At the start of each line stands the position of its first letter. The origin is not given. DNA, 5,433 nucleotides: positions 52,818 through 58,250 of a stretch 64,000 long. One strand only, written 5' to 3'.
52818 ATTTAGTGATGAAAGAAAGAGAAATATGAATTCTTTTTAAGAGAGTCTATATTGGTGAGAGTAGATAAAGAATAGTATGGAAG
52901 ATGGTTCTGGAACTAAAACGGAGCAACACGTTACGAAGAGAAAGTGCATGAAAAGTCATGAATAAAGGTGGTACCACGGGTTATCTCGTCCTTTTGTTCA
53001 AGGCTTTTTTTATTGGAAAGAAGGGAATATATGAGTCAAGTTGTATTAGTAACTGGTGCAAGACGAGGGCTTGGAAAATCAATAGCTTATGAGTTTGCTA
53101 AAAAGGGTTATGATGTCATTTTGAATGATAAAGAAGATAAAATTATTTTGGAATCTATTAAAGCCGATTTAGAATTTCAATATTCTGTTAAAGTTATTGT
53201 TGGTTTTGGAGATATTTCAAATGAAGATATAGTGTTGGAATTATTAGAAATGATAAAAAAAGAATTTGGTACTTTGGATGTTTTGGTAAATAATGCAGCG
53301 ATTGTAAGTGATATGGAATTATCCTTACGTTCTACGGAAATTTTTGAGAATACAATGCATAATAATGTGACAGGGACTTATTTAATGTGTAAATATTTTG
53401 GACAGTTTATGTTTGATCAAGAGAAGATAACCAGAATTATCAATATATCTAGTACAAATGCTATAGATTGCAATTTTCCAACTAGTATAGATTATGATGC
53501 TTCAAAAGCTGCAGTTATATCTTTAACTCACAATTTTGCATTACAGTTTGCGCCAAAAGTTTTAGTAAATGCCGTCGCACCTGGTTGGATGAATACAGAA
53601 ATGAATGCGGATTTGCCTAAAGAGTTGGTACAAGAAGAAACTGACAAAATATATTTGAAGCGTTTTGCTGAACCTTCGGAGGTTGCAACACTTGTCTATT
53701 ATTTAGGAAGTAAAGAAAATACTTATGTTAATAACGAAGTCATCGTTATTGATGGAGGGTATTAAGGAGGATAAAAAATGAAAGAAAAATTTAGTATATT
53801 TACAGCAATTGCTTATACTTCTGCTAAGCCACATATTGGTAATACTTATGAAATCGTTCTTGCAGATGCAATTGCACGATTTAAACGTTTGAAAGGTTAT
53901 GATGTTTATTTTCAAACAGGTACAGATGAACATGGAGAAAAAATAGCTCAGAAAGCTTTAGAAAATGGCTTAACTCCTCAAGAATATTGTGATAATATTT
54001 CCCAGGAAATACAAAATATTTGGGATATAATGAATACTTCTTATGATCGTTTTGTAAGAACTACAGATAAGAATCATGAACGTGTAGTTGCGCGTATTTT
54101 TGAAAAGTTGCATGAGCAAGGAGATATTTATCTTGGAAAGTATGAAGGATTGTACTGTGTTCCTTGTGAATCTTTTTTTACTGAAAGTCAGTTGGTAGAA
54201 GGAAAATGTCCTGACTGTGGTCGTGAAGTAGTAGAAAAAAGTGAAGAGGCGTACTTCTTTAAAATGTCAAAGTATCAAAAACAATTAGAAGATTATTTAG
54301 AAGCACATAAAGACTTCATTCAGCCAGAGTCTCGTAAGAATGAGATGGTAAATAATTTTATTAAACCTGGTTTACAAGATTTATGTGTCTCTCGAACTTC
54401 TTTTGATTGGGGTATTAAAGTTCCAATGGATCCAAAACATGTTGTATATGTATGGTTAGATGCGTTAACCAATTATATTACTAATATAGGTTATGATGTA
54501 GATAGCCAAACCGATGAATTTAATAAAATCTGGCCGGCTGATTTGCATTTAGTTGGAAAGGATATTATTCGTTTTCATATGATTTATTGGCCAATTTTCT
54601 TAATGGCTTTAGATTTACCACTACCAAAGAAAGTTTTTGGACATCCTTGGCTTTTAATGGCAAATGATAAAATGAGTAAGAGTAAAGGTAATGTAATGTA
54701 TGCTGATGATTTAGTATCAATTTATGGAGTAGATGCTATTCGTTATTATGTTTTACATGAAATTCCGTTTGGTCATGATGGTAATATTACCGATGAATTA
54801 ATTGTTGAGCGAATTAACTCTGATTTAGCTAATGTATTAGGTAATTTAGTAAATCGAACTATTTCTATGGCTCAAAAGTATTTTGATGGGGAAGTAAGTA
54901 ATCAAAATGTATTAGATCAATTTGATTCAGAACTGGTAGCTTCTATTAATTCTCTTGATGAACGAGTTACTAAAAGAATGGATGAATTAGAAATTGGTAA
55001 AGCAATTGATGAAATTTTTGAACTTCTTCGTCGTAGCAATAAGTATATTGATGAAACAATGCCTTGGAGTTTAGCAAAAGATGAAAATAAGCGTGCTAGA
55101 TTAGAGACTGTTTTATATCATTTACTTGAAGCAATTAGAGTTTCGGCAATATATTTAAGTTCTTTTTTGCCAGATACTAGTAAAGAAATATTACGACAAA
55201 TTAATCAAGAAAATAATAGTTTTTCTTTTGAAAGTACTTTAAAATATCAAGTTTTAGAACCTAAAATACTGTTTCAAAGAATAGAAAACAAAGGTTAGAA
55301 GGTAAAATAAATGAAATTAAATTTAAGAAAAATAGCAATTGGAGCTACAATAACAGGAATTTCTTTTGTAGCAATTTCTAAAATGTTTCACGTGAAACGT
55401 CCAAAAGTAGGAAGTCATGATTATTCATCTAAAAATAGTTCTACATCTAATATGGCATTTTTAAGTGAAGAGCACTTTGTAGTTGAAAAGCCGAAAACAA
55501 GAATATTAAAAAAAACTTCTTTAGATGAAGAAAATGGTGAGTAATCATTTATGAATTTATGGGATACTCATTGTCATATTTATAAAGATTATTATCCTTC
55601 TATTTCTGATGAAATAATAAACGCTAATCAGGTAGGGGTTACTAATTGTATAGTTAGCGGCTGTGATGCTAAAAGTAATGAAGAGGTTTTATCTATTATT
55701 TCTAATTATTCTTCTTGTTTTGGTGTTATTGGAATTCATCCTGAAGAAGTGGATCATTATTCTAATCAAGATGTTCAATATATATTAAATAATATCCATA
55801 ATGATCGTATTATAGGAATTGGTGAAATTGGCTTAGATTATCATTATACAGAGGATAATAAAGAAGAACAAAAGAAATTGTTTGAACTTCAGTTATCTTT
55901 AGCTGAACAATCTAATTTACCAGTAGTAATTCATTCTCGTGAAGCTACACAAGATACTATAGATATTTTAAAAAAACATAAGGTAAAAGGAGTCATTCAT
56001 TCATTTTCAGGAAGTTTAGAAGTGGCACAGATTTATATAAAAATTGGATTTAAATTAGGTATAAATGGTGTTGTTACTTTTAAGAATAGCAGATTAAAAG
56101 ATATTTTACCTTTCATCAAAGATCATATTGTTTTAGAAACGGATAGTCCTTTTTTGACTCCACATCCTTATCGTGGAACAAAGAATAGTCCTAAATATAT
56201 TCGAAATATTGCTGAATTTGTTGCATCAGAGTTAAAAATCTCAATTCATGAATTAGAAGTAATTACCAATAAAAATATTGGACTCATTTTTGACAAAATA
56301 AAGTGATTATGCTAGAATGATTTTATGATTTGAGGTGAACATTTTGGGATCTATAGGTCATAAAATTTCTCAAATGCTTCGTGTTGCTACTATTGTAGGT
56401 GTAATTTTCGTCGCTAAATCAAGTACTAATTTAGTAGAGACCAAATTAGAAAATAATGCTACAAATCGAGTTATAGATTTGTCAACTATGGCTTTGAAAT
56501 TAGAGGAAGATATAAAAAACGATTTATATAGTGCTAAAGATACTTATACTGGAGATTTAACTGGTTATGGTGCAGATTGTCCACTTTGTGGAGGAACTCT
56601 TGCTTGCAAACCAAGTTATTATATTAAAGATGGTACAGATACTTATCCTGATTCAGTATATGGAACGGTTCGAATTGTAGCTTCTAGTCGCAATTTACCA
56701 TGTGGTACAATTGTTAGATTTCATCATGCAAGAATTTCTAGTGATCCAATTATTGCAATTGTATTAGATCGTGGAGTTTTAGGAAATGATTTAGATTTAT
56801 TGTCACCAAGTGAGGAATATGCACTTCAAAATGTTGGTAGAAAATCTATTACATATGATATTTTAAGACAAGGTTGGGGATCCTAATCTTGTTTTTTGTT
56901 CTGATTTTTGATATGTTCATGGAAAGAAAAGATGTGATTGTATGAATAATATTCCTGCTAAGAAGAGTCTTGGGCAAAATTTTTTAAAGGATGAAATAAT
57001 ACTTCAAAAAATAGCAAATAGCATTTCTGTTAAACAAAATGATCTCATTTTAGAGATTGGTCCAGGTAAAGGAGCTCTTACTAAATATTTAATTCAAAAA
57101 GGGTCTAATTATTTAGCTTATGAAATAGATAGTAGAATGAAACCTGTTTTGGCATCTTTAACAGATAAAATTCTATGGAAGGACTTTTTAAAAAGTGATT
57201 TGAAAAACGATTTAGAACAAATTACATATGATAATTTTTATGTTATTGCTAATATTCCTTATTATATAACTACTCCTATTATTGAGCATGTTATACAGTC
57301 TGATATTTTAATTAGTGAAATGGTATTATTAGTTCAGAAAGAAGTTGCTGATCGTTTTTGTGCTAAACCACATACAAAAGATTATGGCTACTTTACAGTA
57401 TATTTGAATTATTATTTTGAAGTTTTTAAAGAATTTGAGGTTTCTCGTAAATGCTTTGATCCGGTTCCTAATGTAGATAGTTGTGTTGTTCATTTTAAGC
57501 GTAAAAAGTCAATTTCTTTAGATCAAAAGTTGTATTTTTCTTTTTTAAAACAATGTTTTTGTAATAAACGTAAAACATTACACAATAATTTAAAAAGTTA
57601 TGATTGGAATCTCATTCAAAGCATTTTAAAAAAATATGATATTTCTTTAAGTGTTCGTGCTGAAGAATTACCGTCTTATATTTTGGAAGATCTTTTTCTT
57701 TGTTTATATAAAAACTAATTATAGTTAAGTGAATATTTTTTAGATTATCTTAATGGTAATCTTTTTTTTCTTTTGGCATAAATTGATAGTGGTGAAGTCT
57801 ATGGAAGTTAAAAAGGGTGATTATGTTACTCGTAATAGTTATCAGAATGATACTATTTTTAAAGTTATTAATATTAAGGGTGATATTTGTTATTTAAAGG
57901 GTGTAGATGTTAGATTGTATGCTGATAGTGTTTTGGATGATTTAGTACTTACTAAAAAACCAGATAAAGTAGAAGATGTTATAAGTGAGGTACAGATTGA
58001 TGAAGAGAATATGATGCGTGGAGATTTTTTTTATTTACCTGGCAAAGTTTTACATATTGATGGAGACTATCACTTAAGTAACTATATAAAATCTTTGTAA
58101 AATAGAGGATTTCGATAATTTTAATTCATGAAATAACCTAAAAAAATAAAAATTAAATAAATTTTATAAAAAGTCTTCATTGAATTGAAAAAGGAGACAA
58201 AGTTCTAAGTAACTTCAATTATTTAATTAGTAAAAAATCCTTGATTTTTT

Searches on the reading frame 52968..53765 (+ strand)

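Call 59: search_protein_families(library=ncbifam, proteins=[window:52968-53765:+], max_evalue=0.00001)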
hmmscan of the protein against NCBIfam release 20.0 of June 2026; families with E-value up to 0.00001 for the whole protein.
window:52968-53765:+ (265 aa): 214 families (the best 25 are shown)
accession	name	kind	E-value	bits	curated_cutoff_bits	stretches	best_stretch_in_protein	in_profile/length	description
TIGR01830.1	3oxo_ACP_reduc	equivalog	2.1e-51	174.9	297.75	1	26-264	1-237/239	3-oxoacyl-[acyl-carrier-protein] reductase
NF005559.1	PRK07231.1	subfamily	5.4e-49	166.9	215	1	23-264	4-246/249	glucose 1-dehydrogenase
NF004198.0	PRK05653.1-3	equivalog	2.7e-48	164.6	296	1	22-264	6-245/248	3-oxoacyl-ACP reductase FabG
NF005067.0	PRK06484.1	equivalog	3.4e-47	161.2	713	1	18-265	4-251/524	short chain dehydrogenase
NF004199.0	PRK05653.1-4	equivalog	1.1e-46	159.4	301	1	22-264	4-244/247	3-oxoacyl-ACP reductase FabG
NF009464.0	PRK12824.1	subfamily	2e-46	158.6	269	1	22-265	1-242/245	3-oxoacyl-ACP reductase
NF009466.0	PRK12826.1-2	subfamily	1.4e-43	149.2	222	1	22-264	2-243/248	3-oxoacyl-ACP reductase FabG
NF005309.0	PRK06841.1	subfamily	1.8e-43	148.9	286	1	22-265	14-252/255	GolD/DthD family dehydrogenase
TIGR01829.1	AcAcCoA_reduct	subfamily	6.1e-43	147.2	302.1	1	25-264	2-239/242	acetoacetyl-CoA reductase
NF053542.1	FlxB_rubin_SDR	equivalog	3.6e-42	144.7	340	1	25-264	2-238/239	flexirubin biosynthesis SDR family reductase FlxB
NF052558.1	MBtsdlDhBudC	equivalog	1.5e-41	142.6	270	1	22-264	2-240/250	meso-2,3-butanediol dehydrogenase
NF006070.0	PRK08213.1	subfamily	1.5e-40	139.3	279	1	23-264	12-255/259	gluconate 5-dehydrogenase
NF006493.1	PRK08936.1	subfamily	3.8e-40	137.8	420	1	22-264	6-249/261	glucose-1-dehydrogenase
NF005446.0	PRK07035.1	equivalog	4.6e-40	137.5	373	1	22-265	10-253/255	SDR family oxidoreductase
NF004791.0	PRK06138.1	equivalog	6.1e-40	137.1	312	1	23-264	5-248/252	SDR family oxidoreductase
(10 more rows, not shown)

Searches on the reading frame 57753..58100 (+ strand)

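Call 59: search_protein_families(library=ncbifam, proteins=[window:57753-58100:+], max_evalue=0.00001)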
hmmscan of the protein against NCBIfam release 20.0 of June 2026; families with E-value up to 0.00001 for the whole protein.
window:57753-58100:+ (115 aa): 1 family
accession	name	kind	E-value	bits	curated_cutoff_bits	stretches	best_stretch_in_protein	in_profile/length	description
TIGR02855.1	spore_yabG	equivalog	6.7e-16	58.4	270.4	1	21-75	2-60/283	sporulation peptidase YabG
